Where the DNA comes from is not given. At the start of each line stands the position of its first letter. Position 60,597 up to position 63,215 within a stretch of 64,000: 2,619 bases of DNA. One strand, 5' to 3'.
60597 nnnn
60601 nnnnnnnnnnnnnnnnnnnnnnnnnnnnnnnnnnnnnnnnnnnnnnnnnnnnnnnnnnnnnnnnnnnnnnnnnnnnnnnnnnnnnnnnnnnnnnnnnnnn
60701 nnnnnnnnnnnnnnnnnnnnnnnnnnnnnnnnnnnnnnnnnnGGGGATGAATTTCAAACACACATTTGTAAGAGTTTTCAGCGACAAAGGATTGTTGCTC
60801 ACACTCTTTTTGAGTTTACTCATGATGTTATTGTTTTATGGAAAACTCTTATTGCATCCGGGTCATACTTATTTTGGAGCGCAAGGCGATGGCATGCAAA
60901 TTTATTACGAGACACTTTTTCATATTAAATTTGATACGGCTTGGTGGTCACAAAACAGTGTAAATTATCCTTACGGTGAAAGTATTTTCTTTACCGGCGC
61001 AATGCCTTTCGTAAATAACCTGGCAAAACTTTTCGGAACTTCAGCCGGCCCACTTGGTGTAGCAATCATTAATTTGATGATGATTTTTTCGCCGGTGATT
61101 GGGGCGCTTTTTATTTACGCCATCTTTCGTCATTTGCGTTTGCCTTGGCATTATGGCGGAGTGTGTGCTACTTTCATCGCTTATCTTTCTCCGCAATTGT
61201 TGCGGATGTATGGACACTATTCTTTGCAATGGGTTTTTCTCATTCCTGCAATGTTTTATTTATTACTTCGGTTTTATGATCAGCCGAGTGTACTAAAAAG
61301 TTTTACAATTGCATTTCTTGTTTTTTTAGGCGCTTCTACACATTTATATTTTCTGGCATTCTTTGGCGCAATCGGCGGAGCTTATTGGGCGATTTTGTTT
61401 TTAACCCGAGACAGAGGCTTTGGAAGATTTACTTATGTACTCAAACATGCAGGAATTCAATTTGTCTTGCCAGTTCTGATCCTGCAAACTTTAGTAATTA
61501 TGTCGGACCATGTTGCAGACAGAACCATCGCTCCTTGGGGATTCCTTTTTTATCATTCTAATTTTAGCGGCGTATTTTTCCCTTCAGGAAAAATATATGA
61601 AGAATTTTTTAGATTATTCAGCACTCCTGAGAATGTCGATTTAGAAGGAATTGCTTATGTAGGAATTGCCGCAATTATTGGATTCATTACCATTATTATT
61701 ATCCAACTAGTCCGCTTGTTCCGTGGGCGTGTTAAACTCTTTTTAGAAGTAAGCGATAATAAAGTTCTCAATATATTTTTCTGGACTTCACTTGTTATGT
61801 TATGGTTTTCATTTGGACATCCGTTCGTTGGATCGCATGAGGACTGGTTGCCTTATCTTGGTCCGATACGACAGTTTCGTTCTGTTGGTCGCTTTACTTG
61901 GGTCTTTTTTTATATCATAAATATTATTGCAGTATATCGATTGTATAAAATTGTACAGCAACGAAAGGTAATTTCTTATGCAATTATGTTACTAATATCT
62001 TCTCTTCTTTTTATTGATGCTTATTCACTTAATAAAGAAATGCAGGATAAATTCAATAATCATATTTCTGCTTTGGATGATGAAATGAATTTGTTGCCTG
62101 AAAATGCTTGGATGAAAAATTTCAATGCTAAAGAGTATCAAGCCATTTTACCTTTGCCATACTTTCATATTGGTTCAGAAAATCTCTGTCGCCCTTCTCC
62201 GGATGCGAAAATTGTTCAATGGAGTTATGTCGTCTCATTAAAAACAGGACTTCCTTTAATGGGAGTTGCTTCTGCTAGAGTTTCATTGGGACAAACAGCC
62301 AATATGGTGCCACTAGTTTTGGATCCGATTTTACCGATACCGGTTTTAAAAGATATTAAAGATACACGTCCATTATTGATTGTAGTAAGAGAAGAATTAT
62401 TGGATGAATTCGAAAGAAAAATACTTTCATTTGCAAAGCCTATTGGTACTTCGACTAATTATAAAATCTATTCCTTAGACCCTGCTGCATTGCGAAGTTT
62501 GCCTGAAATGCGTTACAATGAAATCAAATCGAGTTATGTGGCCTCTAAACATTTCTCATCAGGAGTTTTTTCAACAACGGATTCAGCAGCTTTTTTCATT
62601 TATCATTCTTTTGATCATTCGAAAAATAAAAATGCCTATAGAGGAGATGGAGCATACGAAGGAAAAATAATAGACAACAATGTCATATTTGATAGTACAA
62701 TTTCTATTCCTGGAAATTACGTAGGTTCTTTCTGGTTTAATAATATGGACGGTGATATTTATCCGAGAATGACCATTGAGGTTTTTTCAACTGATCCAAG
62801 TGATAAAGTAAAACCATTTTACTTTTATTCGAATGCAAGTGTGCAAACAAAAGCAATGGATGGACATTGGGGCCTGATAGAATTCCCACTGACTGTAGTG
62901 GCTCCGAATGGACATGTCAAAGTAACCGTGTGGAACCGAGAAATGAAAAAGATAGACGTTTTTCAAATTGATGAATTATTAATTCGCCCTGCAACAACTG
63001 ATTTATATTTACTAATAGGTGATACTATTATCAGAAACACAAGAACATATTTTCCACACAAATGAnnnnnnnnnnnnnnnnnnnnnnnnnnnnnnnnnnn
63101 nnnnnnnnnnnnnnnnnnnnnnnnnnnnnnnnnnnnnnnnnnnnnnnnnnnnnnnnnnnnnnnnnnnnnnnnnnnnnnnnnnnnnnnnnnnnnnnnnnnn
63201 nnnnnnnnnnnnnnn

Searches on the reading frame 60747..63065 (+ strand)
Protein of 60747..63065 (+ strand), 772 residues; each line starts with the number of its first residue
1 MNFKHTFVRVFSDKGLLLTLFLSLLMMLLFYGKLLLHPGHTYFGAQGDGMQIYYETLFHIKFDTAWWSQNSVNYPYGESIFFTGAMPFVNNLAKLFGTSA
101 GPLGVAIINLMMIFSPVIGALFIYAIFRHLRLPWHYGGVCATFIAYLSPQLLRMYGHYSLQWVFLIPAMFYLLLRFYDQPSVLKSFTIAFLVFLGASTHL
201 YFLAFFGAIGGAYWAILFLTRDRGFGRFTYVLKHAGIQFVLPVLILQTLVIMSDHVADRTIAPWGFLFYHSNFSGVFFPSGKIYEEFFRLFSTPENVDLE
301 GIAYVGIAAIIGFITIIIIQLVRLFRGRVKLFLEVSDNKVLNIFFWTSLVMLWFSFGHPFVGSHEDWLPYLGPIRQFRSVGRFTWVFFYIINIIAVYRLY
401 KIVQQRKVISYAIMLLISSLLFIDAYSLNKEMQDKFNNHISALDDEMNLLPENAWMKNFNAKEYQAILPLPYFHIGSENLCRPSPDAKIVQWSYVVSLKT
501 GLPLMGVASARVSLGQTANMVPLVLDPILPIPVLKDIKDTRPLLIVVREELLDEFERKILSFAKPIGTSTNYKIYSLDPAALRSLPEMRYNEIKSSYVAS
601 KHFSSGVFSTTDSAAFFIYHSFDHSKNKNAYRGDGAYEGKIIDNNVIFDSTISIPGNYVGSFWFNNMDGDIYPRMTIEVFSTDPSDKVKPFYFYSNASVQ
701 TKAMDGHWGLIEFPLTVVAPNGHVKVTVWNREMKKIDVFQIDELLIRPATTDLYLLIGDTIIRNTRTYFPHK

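Call 36: find_encoding_contigs(protein=window:60747-63065:+, flank=10000, max_places=6)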
Protein window:60747-63065:+ (772 aa): no gene with exactly this product is on record in the collection.

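Call 55: search_protein_families(library=pfam, proteins=[window:60747-63062:+], max_evalue=5)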
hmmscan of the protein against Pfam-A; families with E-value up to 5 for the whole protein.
window:60747-63062:+ (772 aa): 0 families

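Call 56: search_protein_families(library=ncbifam, proteins=[window:60747-63062:+], max_evalue=5)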
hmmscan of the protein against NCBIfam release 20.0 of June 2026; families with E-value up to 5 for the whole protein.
window:60747-63062:+ (772 aa): 1 family
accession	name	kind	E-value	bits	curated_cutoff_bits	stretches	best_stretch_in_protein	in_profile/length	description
NF046000.1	MAG1210_fam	subfamily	0.07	11.8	275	1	375-456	60-147/550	MAG1210 family protein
